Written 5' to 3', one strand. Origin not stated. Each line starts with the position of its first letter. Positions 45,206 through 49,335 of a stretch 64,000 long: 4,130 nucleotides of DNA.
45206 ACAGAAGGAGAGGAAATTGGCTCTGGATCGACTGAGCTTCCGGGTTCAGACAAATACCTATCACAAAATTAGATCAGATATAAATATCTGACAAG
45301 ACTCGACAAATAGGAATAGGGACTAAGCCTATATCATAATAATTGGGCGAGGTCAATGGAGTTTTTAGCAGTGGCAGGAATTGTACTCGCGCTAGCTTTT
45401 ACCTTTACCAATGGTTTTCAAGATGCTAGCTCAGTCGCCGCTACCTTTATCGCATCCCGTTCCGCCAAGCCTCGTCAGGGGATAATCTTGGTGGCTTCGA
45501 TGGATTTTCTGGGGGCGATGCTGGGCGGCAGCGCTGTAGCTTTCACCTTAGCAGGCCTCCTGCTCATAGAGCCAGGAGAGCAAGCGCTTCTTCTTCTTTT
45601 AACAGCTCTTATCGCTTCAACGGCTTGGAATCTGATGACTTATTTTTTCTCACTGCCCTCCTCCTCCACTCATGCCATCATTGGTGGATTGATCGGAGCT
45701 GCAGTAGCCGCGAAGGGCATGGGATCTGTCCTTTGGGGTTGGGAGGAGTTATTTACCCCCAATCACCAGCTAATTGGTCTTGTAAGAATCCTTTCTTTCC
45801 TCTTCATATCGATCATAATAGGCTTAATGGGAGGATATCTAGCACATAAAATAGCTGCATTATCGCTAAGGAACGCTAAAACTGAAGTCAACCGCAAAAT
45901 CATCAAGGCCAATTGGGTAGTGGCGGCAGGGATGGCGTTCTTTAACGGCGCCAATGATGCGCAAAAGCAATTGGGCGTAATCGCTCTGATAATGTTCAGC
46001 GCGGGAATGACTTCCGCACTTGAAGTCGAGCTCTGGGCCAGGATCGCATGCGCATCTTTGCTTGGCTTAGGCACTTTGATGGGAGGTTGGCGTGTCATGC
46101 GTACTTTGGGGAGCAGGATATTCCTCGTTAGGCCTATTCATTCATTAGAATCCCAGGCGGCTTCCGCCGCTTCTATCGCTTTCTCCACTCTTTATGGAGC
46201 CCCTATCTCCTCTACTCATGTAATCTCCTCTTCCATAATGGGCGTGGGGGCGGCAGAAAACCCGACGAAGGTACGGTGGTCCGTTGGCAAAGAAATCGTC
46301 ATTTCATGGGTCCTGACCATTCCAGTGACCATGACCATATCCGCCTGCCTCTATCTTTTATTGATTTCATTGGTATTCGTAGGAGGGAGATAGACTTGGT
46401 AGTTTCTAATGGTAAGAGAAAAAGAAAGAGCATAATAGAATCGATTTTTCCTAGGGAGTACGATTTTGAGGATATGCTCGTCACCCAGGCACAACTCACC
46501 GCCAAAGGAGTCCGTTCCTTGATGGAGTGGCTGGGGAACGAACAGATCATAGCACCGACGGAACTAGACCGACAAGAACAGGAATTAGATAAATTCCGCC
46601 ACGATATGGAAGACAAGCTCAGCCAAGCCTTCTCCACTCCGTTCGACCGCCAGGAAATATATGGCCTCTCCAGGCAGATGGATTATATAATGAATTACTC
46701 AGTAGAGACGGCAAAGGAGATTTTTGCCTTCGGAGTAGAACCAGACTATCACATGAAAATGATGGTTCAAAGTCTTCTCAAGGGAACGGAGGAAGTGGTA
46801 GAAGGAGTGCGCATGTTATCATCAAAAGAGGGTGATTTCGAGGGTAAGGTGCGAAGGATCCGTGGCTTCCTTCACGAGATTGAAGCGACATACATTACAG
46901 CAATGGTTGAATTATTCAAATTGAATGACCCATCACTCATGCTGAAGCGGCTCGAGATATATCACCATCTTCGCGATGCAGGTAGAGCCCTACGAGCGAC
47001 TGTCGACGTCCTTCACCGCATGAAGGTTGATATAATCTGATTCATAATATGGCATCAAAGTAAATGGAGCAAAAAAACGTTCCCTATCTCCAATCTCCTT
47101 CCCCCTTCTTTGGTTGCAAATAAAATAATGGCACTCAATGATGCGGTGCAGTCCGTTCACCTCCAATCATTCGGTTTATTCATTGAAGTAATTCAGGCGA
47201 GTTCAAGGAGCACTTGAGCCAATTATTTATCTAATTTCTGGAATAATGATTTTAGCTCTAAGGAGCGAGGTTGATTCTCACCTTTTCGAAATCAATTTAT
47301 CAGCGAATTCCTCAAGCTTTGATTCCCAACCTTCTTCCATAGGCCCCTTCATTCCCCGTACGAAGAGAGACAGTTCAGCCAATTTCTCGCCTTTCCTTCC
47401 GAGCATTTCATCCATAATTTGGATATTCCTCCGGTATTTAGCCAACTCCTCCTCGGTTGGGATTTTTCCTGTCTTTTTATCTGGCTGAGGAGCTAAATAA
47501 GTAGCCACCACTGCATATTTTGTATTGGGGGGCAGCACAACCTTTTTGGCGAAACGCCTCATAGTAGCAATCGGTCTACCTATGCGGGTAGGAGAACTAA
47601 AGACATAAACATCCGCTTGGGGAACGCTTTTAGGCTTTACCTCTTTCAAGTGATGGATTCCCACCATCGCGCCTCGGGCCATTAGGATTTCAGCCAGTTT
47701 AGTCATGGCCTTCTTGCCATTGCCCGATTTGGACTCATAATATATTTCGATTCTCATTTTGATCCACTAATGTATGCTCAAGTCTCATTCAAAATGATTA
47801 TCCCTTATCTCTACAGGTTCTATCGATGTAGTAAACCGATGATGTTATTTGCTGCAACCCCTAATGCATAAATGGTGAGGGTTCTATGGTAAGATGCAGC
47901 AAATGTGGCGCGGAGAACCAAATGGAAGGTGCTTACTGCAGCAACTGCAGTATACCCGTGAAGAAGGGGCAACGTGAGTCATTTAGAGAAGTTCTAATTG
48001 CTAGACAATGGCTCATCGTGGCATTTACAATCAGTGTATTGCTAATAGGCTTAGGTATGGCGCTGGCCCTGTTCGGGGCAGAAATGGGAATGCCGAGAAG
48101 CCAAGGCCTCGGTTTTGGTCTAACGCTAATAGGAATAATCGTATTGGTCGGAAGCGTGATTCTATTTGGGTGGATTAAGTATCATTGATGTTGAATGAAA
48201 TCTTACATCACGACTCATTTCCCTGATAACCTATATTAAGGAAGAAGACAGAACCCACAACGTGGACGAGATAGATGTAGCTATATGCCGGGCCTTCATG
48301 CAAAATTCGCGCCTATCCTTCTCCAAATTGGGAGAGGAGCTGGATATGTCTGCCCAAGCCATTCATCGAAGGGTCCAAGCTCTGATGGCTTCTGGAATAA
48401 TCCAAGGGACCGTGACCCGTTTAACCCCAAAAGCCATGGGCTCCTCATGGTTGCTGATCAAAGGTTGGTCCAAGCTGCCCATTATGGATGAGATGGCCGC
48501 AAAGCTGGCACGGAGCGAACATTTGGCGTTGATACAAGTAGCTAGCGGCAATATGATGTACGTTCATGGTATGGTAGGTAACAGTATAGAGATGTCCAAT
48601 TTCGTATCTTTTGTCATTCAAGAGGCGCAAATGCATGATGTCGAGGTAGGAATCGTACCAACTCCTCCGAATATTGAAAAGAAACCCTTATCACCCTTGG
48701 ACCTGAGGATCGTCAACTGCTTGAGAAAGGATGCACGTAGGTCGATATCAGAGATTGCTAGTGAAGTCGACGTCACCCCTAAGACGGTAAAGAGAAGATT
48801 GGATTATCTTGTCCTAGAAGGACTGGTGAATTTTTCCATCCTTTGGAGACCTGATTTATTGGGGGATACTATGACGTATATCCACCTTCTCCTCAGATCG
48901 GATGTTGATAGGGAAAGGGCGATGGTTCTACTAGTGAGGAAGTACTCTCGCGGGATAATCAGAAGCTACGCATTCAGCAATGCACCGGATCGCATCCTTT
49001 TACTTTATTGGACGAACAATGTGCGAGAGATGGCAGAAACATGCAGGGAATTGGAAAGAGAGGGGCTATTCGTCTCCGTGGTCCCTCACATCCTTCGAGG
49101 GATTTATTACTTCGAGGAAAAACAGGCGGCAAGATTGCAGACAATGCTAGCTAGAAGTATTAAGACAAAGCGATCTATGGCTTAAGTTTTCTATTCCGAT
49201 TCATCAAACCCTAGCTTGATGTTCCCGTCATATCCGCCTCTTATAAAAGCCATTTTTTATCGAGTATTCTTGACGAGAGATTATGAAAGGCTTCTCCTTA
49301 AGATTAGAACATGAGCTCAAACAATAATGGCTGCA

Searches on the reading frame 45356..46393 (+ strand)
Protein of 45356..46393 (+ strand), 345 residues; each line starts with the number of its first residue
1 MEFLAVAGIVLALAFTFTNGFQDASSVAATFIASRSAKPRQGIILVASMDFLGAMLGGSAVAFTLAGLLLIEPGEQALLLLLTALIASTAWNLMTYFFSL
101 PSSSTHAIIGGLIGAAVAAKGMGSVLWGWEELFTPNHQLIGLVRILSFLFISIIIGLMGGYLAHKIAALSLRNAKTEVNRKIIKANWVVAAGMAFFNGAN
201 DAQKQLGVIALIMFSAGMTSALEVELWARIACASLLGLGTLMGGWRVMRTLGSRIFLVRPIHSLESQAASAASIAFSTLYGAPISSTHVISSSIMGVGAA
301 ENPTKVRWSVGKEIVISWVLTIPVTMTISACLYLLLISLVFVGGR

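Call 32: search_protein_families(library=pfam, proteins=[window:45356-46393:+])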
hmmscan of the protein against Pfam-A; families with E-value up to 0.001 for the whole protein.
window:45356-46393:+ (345 aa): 1 family
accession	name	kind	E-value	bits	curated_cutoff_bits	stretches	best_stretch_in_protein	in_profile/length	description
PF01384.25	PHO4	-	4.2e-72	243.5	33.7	1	19-329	1-350/350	Phosphate transporter family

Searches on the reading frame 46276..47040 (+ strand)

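Call 32: search_protein_families(library=pfam, proteins=[window:46276-47040:+])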
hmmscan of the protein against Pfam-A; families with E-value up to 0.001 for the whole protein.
window:46276-47040:+ (254 aa): 1 family
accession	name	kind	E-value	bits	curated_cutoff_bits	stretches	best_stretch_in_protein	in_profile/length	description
PF01865.21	PhoU_div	-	8.2e-09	35.6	24.4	1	95-219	47-178/214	Protein of unknown function DUF47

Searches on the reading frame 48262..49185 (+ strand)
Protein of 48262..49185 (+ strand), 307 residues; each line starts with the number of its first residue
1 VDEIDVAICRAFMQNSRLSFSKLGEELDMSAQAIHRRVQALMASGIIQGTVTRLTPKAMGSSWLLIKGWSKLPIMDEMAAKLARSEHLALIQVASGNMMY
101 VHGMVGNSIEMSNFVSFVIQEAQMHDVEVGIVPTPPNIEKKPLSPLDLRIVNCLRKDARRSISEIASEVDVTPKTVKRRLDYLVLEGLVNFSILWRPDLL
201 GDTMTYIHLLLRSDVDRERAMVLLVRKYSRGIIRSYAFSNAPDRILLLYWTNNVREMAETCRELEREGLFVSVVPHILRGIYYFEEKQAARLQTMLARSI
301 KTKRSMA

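Call 32: search_protein_families(library=pfam, proteins=[window:48262-49185:+])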
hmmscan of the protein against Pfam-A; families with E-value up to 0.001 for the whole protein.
window:48262-49185:+ (307 aa): 14 families
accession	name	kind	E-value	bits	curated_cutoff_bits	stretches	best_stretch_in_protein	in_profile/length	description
PF13404.12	HTH_AsnC-type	-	2.5e-24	85.3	27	2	1-41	1-41/42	AsnC-type helix-turn-helix domain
PF13412.12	HTH_24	-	1.7e-21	75.9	21.9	2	144-189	2-47/48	Winged helix-turn-helix DNA-binding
PF12840.13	HTH_20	-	8e-10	39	27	1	144-189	3-48/51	Helix-turn-helix domain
PF25212.1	HVO_A0114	-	6.7e-09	35.9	27.6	1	141-191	18-68/84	HVO_A0114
PF08279.18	HTH_11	-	2.5e-08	34.1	25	0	12-47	9-46/55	HTH domain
PF01022.26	HTH_5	-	5.7e-07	29.8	22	1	148-190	5-46/47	Bacterial regulatory protein, arsR family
PF12802.13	MarR_2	-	7e-07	29.7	27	0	17-48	18-51/61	MarR family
PF25213.1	HVO_A0261_N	-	5e-06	26.8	35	0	150-189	16-54/86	HVO_A0261 N-terminal domain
PF08221.17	HTH_9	-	8e-06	26.3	23.4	0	149-192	17-60/62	RNA polymerase III subunit RPC82 helix-turn-helix domain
PF01399.33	PCI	-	1.1e-05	25.9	22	1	7-52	29-74/84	PCI domain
PF01047.28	MarR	-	1.1e-05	25.7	24.6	0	143-192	1-50/59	MarR family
PF09339.16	HTH_IclR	-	1.6e-05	25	22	0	148-189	6-48/52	IclR helix-turn-helix domain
PF19187.6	HTH_PafC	-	9.6e-05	22.6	32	0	148-188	7-47/115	PafC helix-turn-helix domain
PF13542.12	HTH_Tnp_ISL3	-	0.00036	20.4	27.4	0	160-184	27-51/51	Helix-turn-helix domain of transposase family ISL3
